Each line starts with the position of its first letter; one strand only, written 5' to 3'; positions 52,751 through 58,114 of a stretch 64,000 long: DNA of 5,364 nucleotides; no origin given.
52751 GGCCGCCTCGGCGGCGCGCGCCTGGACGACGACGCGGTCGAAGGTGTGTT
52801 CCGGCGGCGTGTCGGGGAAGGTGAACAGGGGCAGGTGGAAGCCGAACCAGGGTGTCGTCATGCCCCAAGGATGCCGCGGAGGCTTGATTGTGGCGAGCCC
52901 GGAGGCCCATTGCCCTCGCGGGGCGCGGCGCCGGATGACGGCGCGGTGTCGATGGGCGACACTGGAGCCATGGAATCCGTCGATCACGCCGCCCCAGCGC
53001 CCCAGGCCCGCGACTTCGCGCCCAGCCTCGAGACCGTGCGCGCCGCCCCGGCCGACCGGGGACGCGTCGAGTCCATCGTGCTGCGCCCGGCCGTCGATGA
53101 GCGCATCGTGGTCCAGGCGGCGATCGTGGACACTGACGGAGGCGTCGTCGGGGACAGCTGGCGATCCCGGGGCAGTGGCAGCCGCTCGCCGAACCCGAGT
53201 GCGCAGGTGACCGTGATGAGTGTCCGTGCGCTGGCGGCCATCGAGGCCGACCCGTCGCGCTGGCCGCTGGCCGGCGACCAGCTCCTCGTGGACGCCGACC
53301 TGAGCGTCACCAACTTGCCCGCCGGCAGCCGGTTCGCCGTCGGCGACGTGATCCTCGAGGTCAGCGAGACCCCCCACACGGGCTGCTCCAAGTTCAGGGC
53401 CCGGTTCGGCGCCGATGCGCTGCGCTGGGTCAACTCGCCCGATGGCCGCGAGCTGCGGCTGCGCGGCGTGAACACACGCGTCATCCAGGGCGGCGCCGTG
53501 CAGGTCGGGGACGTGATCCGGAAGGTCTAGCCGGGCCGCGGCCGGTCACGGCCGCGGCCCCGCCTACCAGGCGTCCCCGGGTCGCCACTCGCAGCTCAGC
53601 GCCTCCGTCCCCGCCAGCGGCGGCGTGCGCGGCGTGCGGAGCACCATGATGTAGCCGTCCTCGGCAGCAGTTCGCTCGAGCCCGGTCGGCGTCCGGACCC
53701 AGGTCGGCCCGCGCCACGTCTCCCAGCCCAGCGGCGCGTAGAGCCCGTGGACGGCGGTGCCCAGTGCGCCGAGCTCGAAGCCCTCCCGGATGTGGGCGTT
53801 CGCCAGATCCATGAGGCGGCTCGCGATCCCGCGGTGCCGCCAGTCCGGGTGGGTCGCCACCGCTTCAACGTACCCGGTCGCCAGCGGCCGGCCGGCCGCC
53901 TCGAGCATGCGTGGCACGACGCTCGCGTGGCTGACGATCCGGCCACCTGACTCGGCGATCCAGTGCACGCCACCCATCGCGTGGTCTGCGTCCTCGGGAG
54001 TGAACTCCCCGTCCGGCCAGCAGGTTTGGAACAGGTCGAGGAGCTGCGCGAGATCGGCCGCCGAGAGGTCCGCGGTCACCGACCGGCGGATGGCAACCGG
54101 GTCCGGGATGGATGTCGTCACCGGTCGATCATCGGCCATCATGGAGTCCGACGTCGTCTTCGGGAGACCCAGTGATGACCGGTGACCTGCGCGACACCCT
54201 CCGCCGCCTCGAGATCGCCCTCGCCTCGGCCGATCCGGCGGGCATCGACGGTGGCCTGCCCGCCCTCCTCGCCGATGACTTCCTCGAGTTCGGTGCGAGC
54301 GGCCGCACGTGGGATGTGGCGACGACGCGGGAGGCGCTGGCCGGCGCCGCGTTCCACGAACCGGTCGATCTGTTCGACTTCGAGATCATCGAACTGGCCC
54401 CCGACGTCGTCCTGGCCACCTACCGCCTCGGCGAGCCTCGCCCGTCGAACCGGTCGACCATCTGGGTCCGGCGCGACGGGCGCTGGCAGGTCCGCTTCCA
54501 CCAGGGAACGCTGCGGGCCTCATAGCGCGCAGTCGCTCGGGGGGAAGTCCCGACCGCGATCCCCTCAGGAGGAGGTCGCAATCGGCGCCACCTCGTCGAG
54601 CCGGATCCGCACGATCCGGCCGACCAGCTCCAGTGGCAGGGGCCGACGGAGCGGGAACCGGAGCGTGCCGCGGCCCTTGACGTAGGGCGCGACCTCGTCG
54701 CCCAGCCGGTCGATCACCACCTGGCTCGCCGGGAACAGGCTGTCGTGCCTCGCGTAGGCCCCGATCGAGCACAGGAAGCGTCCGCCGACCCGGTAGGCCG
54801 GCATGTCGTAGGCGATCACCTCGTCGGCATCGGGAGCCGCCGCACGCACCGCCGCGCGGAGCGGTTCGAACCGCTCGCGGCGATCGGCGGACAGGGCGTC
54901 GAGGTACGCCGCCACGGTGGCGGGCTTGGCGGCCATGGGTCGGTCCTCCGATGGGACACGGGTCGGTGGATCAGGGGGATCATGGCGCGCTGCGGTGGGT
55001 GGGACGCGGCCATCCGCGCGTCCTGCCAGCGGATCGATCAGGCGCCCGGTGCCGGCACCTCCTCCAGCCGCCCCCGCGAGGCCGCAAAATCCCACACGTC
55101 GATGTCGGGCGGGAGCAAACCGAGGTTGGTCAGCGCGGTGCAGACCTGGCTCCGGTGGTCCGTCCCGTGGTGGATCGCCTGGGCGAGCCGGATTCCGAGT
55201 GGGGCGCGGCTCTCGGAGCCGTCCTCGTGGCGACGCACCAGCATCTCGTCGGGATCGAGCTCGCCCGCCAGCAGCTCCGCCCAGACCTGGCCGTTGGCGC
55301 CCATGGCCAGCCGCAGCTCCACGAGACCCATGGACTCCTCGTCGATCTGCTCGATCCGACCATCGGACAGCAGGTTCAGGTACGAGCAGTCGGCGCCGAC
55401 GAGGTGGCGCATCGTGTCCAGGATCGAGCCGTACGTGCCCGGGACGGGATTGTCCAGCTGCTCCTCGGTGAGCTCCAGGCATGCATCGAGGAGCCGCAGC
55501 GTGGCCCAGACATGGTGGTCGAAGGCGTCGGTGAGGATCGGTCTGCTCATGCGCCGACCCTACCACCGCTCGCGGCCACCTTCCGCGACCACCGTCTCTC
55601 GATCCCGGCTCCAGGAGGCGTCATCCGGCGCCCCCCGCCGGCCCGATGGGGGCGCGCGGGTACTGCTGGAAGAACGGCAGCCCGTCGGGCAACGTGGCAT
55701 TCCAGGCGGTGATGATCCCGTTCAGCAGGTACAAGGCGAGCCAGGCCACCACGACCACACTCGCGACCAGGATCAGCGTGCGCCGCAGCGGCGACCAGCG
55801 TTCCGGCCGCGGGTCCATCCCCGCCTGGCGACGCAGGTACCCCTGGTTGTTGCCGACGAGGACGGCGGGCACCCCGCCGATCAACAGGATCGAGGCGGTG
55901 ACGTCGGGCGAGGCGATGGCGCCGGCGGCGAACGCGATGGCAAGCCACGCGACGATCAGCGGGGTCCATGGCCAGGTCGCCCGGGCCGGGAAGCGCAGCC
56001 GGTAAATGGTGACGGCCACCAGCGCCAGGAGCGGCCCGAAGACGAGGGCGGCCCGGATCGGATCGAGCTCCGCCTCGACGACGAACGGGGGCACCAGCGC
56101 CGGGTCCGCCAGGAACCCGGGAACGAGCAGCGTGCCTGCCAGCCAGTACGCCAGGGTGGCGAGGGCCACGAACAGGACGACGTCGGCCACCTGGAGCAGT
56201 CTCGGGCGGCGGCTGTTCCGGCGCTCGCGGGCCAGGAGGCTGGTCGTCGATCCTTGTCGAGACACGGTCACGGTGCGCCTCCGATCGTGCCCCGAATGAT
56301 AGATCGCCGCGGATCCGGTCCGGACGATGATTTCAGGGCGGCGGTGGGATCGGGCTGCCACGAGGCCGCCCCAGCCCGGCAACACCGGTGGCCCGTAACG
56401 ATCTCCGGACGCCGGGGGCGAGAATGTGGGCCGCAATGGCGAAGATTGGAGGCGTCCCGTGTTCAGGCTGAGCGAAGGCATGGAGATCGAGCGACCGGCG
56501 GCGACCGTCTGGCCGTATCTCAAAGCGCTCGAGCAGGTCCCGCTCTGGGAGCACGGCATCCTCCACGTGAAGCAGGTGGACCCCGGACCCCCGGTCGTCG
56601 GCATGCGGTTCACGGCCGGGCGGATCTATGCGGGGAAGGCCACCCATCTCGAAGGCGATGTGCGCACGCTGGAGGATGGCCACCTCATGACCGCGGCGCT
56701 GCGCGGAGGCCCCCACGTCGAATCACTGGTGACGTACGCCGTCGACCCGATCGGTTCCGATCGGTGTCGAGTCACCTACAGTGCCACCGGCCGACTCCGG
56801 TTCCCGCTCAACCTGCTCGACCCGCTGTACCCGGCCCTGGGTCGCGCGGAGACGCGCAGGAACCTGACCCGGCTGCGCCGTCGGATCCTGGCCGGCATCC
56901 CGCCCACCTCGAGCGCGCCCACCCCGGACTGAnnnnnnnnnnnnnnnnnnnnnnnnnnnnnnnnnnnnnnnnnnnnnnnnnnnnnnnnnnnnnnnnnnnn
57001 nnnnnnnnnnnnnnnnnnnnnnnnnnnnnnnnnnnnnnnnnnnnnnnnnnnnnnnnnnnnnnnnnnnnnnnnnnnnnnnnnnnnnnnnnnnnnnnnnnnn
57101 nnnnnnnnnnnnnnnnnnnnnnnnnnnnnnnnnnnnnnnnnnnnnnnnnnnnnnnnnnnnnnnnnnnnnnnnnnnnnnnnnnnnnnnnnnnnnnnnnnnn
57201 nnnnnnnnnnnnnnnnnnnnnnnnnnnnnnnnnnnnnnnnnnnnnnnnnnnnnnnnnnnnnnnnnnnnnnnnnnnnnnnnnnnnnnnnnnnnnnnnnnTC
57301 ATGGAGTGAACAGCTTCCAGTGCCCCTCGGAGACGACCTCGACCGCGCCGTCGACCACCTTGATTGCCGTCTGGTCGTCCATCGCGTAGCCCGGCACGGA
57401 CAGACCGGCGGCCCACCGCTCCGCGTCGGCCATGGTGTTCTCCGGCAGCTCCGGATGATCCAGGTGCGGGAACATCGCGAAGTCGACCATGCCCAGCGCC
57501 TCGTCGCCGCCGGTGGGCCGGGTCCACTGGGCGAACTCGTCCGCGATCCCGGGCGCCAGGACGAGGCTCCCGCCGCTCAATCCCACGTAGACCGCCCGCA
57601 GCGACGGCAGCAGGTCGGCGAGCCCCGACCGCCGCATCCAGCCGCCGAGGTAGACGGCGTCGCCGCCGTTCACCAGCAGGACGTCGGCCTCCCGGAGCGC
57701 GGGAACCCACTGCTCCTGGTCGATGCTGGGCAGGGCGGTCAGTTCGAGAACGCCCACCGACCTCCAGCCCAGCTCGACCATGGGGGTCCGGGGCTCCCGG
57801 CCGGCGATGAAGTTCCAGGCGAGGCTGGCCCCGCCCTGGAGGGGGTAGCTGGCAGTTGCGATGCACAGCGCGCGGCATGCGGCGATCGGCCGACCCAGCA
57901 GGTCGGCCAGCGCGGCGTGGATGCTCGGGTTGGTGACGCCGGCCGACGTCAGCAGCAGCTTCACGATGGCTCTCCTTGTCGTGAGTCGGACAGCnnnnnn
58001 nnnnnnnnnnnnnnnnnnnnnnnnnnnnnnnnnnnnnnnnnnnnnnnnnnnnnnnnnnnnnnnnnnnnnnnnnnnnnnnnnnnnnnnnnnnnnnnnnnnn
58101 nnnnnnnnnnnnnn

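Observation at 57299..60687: ASCH-GNAT fusion in an operon with a second GNAT, a SAM methyltransferase and peptidase E: possible acyl-nucleobase/nucleoside modification or salvage module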

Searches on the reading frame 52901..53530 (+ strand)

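Call 63: search_protein_families(library=pfam, proteins=[window:52901-53530:+], max_evalue=0.001)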
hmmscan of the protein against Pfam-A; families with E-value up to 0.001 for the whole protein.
window:52901-53530:+ (209 aa): 1 family
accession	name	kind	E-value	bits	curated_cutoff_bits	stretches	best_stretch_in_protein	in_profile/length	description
PF03473.23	MOSC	-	1.6e-07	31.8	22.7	1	100-207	9-120/120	MOSC domain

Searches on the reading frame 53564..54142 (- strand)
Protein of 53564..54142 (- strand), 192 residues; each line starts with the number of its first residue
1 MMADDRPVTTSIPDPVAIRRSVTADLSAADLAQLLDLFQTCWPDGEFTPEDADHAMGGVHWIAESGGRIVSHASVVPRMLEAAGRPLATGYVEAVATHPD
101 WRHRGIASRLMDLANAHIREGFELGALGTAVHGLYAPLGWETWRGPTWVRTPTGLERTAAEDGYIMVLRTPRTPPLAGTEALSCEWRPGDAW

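Call 4: search_protein_families(library=pfam, proteins=[window:53564-54142:-], max_evalue=0.01)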
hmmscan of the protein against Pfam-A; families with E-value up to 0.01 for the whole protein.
window:53564-54142:- (192 aa): 5 families
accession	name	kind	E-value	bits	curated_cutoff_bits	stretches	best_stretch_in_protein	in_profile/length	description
PF13527.13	Acetyltransf_9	-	8.7e-14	52.1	25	1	26-142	5-126/127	Acetyltransferase (GNAT) domain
PF13508.13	Acetyltransf_7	-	1.7e-10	41.5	27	1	58-141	3-83/84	Acetyltransferase (GNAT) domain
PF00583.31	Acetyltransf_1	-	9.7e-10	39.2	20.7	1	34-121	4-91/116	Acetyltransferase (GNAT) family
PF13880.12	Acetyltransf_13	-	0.00028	21.1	22.8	1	92-124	7-39/69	ESCO1/2 acetyl-transferase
PF13673.13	Acetyltransf_10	-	0.00073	20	23.6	1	60-120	33-83/128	Acetyltransferase (GNAT) domain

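Call 5: search_protein_families(library=ncbifam, proteins=[window:53564-54142:-], max_evalue=0.01)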
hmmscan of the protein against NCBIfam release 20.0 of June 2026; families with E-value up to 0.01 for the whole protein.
window:53564-54142:- (192 aa): 5 families
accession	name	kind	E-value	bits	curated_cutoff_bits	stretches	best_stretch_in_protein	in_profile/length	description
NF000034.1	AAC_2p_Ic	exception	4.1e-30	104.9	375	1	21-192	11-181/181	aminoglycoside N-acetyltransferase AAC(2')-Ic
NF000010.1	AAC_2p_Ib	exception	1.6e-28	99.7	400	1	44-192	43-195/195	aminoglycoside N-acetyltransferase AAC(2')-Ib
NF000054.1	AAC_2p_Ie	exception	5.3e-28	98.1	400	1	19-192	10-182/182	aminoglycoside N-acetyltransferase AAC(2')-Ie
NF000042.1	AAC_2p_Id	exception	3.1e-22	79.1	400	1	46-192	54-210/210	aminoglycoside N-acetyltransferase AAC(2')-Id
NF000108.1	AAC_2p_Ia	exception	2e-18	67.1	350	1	21-192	8-178/178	aminoglycoside N-acetyltransferase AAC(2')-Ia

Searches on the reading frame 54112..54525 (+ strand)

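Call 4: search_protein_families(library=pfam, proteins=[window:54112-54525:+], max_evalue=0.01)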
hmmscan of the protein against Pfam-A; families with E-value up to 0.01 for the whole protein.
window:54112-54525:+ (137 aa): 1 family
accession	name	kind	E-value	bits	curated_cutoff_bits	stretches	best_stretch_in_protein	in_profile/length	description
PF14534.12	DUF4440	-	5.9e-12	46.4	25.2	1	27-127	2-107/107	Domain of unknown function (DUF4440)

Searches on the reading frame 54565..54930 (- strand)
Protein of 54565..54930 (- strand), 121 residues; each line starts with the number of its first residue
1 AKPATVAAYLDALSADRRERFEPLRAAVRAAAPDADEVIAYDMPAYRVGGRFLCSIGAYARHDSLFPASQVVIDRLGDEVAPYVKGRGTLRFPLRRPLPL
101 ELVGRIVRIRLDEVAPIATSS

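Call 63: search_protein_families(library=pfam, proteins=[window:54565-54930:-], max_evalue=0.001)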
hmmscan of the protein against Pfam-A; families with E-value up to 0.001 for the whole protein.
window:54565-54930:- (121 aa): 1 family
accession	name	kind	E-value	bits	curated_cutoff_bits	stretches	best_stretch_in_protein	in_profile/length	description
PF08818.16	DUF1801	-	1.2e-10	42.1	27.2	1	17-108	1-82/85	Domain of unknown function (DU1801)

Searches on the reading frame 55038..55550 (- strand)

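Call 4: search_protein_families(library=pfam, proteins=[window:55038-55550:-], max_evalue=0.01)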
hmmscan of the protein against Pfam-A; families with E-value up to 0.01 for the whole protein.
window:55038-55550:- (170 aa): 2 families
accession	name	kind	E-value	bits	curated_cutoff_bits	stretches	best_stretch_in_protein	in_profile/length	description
PF05163.17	DinB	-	8.9e-11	42.4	23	1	1-157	1-159/165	DinB family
PF12867.12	DinB_2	-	0.0034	18.3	24.8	1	19-136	8-128/128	DinB superfamily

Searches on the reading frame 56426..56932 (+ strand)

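Call 4: search_protein_families(library=pfam, proteins=[window:56426-56932:+], max_evalue=0.01)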
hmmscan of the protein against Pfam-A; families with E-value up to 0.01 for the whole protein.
window:56426-56932:+ (168 aa): 1 family
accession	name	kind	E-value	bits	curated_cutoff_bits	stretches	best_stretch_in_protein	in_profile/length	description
PF10604.15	Polyketide_cyc2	-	1.4e-13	51.8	27.4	1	15-153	4-140/142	Polyketide cyclase / dehydrase and lipid transport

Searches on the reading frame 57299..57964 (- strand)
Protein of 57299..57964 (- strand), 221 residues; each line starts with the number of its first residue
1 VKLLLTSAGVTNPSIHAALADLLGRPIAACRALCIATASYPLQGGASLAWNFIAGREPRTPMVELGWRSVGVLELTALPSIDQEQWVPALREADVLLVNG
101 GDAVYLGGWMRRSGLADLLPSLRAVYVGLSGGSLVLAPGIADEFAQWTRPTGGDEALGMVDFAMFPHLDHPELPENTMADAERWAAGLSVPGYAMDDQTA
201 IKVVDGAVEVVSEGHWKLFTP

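Call 4: search_protein_families(library=pfam, proteins=[window:57299-57964:-], max_evalue=0.01)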
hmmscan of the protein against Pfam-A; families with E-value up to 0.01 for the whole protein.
window:57299-57964:- (221 aa): 1 family
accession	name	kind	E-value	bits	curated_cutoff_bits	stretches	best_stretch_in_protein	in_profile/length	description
PF03575.23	Peptidase_S51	-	3e-13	50.3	23.9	1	65-210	59-205/206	Peptidase family S51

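Call 5: search_protein_families(library=ncbifam, proteins=[window:57299-57964:-], max_evalue=0.01)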
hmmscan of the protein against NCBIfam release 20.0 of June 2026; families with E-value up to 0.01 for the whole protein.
window:57299-57964:- (221 aa): 1 family
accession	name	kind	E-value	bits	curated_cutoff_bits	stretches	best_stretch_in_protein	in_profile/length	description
NF003642.0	PRK05282.1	equivalog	0.0019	17.7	156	1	83-170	70-160/233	dipeptidase PepE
